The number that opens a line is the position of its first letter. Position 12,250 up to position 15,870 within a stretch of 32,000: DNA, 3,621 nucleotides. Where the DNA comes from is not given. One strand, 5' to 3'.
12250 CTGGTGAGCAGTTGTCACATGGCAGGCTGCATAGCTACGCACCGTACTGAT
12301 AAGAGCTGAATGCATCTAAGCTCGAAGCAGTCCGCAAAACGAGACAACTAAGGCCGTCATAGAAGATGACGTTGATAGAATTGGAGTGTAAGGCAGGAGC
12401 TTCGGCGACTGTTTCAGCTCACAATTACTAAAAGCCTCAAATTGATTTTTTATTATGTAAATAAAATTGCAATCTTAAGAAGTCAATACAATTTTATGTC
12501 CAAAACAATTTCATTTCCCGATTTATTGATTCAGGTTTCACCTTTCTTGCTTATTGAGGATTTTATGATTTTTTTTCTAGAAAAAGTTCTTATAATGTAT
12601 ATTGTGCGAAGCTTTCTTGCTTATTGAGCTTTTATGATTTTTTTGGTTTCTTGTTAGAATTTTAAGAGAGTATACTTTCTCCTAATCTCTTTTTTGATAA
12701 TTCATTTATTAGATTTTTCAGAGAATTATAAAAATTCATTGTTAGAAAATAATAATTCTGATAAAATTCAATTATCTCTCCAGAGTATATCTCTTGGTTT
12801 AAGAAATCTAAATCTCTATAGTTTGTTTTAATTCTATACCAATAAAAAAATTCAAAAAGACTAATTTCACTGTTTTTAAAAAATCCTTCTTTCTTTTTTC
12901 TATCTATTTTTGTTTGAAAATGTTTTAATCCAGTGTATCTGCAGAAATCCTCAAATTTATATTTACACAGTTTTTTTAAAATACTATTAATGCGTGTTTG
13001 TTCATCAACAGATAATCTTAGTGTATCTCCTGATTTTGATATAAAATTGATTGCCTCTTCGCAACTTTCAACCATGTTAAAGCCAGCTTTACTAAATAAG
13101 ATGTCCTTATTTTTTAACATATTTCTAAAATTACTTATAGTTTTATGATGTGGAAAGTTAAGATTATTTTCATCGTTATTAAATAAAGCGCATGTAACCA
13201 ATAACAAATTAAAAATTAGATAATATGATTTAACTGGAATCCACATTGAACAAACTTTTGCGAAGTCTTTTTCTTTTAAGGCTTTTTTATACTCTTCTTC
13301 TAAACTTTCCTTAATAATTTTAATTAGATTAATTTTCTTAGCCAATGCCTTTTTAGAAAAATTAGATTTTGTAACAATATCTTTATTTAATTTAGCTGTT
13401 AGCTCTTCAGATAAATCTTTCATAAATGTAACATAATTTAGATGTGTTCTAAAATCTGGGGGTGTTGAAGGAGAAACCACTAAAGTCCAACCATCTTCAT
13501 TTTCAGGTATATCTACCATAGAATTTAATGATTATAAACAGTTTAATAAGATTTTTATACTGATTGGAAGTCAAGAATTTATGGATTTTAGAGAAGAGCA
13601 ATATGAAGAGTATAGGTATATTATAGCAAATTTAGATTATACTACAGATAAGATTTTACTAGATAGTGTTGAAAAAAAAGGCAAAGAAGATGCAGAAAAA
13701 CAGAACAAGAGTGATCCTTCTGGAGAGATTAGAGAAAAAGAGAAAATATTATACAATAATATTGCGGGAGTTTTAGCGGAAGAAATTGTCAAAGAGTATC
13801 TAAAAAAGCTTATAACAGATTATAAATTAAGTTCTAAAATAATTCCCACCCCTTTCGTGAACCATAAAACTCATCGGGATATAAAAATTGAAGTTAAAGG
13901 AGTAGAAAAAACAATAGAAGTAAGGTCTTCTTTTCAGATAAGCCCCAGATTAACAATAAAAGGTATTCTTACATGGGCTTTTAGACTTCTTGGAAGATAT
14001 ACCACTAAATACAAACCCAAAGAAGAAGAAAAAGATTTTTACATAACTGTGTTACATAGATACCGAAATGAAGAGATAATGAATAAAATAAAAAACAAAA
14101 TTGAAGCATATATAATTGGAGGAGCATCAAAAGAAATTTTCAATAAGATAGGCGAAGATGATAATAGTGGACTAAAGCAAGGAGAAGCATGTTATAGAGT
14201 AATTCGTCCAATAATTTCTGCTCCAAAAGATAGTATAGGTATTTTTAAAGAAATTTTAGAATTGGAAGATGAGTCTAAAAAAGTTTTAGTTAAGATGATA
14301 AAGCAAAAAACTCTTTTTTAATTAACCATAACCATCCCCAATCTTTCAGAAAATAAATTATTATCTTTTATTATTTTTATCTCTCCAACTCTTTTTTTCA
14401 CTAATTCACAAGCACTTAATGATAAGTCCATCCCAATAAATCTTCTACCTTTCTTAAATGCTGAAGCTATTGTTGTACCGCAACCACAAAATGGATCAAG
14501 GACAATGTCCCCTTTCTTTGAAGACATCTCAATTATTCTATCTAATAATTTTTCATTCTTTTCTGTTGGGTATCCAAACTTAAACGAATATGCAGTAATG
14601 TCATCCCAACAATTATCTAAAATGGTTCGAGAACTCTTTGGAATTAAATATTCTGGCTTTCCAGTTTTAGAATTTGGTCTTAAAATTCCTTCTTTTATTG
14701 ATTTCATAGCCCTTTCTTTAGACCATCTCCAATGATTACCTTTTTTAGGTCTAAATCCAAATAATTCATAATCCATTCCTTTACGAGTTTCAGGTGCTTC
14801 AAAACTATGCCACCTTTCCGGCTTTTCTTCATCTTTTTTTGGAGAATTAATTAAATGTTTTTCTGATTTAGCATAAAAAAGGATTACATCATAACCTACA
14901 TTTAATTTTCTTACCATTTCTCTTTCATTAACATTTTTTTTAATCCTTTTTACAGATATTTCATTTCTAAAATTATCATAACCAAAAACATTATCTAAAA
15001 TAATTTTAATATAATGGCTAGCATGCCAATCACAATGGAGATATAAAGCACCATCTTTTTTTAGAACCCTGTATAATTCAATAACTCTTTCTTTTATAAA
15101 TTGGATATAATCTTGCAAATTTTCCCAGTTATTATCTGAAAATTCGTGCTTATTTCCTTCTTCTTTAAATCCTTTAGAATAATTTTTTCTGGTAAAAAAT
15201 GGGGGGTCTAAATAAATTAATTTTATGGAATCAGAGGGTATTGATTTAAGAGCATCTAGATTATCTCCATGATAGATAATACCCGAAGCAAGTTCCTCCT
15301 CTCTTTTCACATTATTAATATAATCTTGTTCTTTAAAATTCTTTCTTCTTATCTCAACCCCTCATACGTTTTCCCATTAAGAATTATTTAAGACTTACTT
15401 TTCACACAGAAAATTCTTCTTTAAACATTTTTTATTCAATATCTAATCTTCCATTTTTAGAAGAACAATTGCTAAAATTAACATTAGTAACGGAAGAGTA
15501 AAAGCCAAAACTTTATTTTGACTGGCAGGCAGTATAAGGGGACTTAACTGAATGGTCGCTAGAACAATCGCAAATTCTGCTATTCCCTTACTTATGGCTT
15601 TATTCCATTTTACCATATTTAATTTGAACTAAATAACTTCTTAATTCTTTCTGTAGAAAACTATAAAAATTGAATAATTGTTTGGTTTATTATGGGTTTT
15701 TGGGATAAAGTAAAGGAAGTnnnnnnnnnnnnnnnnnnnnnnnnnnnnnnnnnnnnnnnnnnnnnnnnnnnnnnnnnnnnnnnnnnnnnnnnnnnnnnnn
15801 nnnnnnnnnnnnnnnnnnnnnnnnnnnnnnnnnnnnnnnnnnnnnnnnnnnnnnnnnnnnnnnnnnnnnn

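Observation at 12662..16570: AT-rich accessory island abutting the rRNA operon: convergent R-M pair plus a second nuclease, a 285-aa orphan and a mini TM ORF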

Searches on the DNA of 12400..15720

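Call 57: search_rna_families(source=window, start=12400, end=15720, threshold=evalue, max_evalue=1)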
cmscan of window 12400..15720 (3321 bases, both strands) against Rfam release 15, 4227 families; matches with E-value up to 1: 1.
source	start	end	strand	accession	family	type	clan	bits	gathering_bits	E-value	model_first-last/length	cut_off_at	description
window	12510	12595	+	RF01163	snoR64a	Gene; snRNA; snoRNA; CD-box;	-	25.6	45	0.34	1-77/77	no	Small nucleolar RNA snoR64a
